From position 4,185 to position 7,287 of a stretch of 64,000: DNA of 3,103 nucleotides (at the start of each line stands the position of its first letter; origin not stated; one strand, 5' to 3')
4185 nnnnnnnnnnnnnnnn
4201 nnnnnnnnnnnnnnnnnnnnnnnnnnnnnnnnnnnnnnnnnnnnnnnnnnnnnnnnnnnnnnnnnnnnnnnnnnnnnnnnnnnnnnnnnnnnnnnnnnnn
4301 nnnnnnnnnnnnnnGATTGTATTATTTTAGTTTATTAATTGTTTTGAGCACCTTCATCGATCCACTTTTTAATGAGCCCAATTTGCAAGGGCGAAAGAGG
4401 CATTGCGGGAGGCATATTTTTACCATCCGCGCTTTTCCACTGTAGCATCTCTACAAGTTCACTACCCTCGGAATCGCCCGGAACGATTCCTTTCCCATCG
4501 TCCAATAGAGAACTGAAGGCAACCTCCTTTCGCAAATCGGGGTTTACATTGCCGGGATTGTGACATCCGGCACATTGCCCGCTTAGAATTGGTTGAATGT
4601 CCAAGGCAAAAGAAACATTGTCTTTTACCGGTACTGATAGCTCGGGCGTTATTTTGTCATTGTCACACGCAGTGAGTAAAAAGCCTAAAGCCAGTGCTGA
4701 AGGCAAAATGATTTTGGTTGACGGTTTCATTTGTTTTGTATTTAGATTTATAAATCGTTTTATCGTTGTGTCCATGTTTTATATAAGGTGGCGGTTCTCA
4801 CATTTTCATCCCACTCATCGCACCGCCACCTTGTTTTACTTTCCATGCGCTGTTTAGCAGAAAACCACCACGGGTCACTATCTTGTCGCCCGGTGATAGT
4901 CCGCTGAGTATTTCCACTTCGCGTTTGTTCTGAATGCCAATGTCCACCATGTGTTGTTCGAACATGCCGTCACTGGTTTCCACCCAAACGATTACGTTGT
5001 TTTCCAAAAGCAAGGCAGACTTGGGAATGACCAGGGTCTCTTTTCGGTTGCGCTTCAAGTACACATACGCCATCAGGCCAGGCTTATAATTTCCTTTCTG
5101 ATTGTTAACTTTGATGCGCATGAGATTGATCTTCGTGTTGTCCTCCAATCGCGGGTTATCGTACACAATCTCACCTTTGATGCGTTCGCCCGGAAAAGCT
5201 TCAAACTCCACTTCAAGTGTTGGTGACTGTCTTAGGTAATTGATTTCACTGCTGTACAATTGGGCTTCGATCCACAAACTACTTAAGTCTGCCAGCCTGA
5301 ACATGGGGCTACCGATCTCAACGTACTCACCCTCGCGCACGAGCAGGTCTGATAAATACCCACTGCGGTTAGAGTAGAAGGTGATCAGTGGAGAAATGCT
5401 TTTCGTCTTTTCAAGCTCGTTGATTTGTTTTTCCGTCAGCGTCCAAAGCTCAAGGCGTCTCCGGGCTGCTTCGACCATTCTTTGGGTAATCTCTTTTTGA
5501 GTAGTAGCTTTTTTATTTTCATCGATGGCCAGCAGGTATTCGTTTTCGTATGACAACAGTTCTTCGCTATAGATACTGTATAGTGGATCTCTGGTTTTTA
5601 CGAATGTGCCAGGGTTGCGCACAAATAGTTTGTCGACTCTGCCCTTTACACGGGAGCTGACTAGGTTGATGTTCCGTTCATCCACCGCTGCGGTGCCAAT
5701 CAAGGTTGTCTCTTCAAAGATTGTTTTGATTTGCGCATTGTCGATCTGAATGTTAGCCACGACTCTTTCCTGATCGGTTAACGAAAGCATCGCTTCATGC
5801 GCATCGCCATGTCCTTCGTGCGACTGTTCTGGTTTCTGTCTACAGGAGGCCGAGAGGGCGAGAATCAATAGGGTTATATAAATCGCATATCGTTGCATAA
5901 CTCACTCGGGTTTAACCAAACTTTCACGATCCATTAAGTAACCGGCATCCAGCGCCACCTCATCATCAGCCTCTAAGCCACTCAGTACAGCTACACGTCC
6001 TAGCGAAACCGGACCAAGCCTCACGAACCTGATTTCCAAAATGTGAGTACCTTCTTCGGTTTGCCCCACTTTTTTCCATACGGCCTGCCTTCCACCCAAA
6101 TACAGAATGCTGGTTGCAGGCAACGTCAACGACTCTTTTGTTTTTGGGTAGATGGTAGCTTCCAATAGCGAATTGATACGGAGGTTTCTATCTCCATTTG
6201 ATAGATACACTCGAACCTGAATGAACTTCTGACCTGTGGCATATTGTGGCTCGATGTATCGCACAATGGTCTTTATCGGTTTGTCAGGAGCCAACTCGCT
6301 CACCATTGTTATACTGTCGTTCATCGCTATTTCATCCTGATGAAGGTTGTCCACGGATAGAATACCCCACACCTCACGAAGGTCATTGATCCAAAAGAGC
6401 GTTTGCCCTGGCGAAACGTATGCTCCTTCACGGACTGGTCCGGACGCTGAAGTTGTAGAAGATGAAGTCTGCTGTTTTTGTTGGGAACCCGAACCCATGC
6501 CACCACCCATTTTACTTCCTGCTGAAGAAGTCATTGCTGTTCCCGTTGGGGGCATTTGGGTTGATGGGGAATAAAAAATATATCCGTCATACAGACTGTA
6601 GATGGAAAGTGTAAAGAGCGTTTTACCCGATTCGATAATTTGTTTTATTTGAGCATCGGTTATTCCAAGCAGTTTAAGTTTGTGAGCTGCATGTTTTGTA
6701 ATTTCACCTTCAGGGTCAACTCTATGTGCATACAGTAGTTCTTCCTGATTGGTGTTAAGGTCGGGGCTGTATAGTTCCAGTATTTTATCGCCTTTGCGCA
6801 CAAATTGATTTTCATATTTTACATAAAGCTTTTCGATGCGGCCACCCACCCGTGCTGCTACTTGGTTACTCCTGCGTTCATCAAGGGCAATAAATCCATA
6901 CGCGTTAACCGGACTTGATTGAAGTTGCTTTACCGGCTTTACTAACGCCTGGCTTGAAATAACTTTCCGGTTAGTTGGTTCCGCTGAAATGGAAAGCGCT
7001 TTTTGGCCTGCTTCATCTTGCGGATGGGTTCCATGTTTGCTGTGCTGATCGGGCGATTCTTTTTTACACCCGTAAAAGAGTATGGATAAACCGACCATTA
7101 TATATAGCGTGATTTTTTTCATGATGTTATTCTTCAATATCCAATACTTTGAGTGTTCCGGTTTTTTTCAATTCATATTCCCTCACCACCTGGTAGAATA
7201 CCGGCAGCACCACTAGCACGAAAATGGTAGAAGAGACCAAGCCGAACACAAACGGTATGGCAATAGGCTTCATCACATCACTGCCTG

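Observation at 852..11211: Cus-type efflux operon with two adaptors and no outer-membrane factor, running straight into a periplasmic redox module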

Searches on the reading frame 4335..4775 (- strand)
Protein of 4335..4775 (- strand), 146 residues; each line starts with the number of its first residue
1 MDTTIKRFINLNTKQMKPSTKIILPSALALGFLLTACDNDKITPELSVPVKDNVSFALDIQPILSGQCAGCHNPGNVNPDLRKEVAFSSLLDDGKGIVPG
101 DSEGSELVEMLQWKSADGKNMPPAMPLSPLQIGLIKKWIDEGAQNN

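Call 4: search_protein_families(library=pfam, proteins=[window:4335-4775:-], max_evalue=0.01)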
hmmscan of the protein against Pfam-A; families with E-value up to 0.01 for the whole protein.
window:4335-4775:- (146 aa): 2 families
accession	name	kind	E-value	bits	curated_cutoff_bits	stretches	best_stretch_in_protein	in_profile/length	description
PF07635.16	PSCyt1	-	0.00011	23.1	22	1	68-124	1-58/59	Planctomycete cytochrome C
PF13442.11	Cytochrome_CBB3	-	0.00068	20.4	27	1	63-138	9-67/68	Cytochrome C oxidase, cbb3-type, subunit III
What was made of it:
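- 4335..4775 (-): Monohaem cytochrome c lipoprotein (CAGCH; lipobox LLTAC followed by DNDK). The likely true start is 4730. Weak PSCyt1 and Cytochrome_CBB3 matches (call 4).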

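Call 7: search_protein_families(library=ncbifam, proteins=[window:4335-4775:-], max_evalue=0.001)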
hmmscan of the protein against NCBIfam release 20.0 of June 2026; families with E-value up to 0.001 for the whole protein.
window:4335-4775:- (146 aa): 0 families

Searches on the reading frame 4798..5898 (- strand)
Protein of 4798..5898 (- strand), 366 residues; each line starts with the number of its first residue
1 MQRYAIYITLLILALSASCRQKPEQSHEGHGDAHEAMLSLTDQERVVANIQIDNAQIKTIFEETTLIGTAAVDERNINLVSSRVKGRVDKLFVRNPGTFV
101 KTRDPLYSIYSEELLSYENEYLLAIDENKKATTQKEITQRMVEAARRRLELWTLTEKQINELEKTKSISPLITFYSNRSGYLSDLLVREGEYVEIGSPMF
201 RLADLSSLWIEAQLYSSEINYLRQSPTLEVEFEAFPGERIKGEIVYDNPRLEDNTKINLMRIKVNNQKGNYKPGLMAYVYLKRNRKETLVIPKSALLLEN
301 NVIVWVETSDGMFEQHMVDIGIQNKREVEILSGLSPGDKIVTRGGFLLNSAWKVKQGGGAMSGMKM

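Call 4: search_protein_families(library=pfam, proteins=[window:4798-5898:-], max_evalue=0.01)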
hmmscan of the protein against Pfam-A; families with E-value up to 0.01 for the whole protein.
window:4798-5898:- (366 aa): 2 families
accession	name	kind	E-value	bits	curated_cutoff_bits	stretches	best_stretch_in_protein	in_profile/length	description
PF16576.10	HlyD_D23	-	4.8e-56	189.9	30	1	63-277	5-214/214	Barrel-sandwich domain of CusB or HlyD membrane-fusion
PF13437.12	HlyD_3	-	5.8e-15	56.4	22.2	1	175-274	3-106/106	HlyD family secretion protein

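Call 7: search_protein_families(library=ncbifam, proteins=[window:4798-5898:-], max_evalue=0.001)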
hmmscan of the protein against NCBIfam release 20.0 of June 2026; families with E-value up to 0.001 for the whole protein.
window:4798-5898:- (366 aa): 8 families
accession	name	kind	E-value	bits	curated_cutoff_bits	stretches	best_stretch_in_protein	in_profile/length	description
TIGR01730.1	RND_mfp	subfamily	1.1e-32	113.4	94.9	1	130-355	97-320/322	efflux RND transporter periplasmic adaptor subunit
TIGR00999.1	8a0102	subfamily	4.8e-31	107.9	319.3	1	129-348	52-270/271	CzcB/NccB family metal efflux transporter periplasmic adaptor subunit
NF045680.1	DiMtlExpIhpB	equivalog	1.5e-23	83.3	450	1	179-349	145-315/326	divalent metal ion exporter adaptor subunit IhpB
NF007303.0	PRK09783.1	subfamily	2.6e-23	82.1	390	1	66-355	117-399/414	copper/silver efflux system membrane fusion protein CusB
NF008589.1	PRK11556.1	equivalog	5.4e-09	35.4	391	1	265-344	294-375/392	MdtA/MuxA family multidrug efflux RND transporter periplasmic adaptor subunit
NF008606.0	PRK11578.1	equivalog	2e-08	33.7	342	1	200-342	215-362/371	macrolide transporter subunit MacA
TIGR00998.1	8a0101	subfamily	1.9e-05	23.8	390.8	1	118-237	158-270/334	EmrA/EmrK family multidrug efflux transporter periplasmic adaptor subunit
NF038010.1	ABC_adapt_DarC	equivalog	0.00059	18.6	450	0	256-343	311-403/417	darobactin export ABC transporter periplasmic adaptor subunit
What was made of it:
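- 4798..5898 (-): Adaptor 2 (366 aa), CusB/CzcB-type, with a His-rich N-terminus and a Met-rich C-terminus. HlyD_D23 at E 5e-56 and TIGR01730 at 113 bits, above its cutoff (calls 4, 7).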

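Call 80: find_related_loci(query=window:4798-5898:-, collection=metagenome_contigs, flank=8000)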
Query window:4798-5898:- (366 aa) in metagenome_contigs; peptide patterns used: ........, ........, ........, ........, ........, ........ (x = any residue, [..] = any of these).
136 stretches matched a pattern; 11 encode a relative of the query (tblastn E <= 1e-3); 11 distinct loci.
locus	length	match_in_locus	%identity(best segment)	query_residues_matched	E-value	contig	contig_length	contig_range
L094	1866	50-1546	89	1-366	0e+0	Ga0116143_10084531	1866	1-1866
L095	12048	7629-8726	89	1-366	0e+0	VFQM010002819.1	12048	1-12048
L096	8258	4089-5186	89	1-366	0e+0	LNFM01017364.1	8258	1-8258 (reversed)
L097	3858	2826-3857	94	1-344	0e+0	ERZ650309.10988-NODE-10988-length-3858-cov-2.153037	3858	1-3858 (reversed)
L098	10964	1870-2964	88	1-366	0e+0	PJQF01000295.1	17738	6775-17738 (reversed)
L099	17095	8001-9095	88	1-366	0e+0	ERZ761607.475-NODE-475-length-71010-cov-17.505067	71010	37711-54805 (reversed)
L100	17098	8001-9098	88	1-366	0e+0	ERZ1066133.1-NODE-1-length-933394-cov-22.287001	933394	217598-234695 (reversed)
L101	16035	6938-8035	89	1-366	0e+0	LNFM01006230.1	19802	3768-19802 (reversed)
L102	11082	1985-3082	89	1-366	0e+0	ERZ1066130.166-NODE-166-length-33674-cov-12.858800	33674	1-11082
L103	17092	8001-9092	81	1-366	0e+0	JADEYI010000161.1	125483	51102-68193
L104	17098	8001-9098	76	1-366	0e+0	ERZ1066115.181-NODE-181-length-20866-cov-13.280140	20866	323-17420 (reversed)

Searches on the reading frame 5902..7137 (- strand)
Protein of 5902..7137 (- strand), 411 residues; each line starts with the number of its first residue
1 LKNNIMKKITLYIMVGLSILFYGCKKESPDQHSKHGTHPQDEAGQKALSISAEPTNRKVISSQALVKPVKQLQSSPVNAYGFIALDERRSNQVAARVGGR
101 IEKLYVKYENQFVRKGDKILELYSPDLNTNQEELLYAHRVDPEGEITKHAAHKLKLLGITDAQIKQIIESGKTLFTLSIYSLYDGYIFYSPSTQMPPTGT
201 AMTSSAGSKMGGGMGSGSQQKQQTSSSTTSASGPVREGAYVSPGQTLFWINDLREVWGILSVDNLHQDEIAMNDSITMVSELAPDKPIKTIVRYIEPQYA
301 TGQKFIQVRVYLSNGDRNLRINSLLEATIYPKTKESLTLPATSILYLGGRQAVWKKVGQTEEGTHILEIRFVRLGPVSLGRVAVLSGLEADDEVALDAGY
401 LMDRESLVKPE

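Call 4: search_protein_families(library=pfam, proteins=[window:5902-7137:-], max_evalue=0.01)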
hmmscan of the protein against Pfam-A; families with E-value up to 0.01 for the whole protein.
window:5902-7137:- (411 aa): 4 families
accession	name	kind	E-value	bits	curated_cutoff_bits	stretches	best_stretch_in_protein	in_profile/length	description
PF16576.10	HlyD_D23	-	8.3e-43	146.6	30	2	75-187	4-119/214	Barrel-sandwich domain of CusB or HlyD membrane-fusion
PF13533.13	Biotin_lipoyl_2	-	2.3e-08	34.1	29.8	1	92-122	2-31/32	Biotin-lipoyl like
PF13437.12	HlyD_3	-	4.5e-08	34.2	22.2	1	234-315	14-96/106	HlyD family secretion protein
PF16572.11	HlyD_D4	-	0.0006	20.1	26.4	1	119-172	1-54/55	Long alpha hairpin domain of cation efflux system protein, CusB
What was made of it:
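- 5902..7137 (-): Adaptor 1 (411 aa), CusB-type, with a Met/Gly/Ser-rich insert and a His-rich N-terminus. HlyD_D23, HlyD_3 and HlyD_D4 match (call 4).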

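Call 7: search_protein_families(library=ncbifam, proteins=[window:5902-7137:-], max_evalue=0.001)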
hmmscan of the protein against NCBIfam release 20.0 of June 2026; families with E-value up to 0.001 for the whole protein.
window:5902-7137:- (411 aa): 5 families
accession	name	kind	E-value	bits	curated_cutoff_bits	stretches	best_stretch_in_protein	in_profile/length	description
TIGR01730.1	RND_mfp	subfamily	6.6e-17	61.5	94.9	1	234-396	149-307/322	efflux RND transporter periplasmic adaptor subunit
TIGR00999.1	8a0102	subfamily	1.7e-13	50.3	319.3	1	235-397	108-265/271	CzcB/NccB family metal efflux transporter periplasmic adaptor subunit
NF007303.0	PRK09783.1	subfamily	5.8e-09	34.8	390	1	83-178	121-216/414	copper/silver efflux system membrane fusion protein CusB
NF045680.1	DiMtlExpIhpB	equivalog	1.9e-06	27.1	450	1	237-400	155-312/326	divalent metal ion exporter adaptor subunit IhpB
NF007785.0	PRK10476.1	equivalog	0.00081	18.3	376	0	92-122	50-79/347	multidrug transporter subunit MdtN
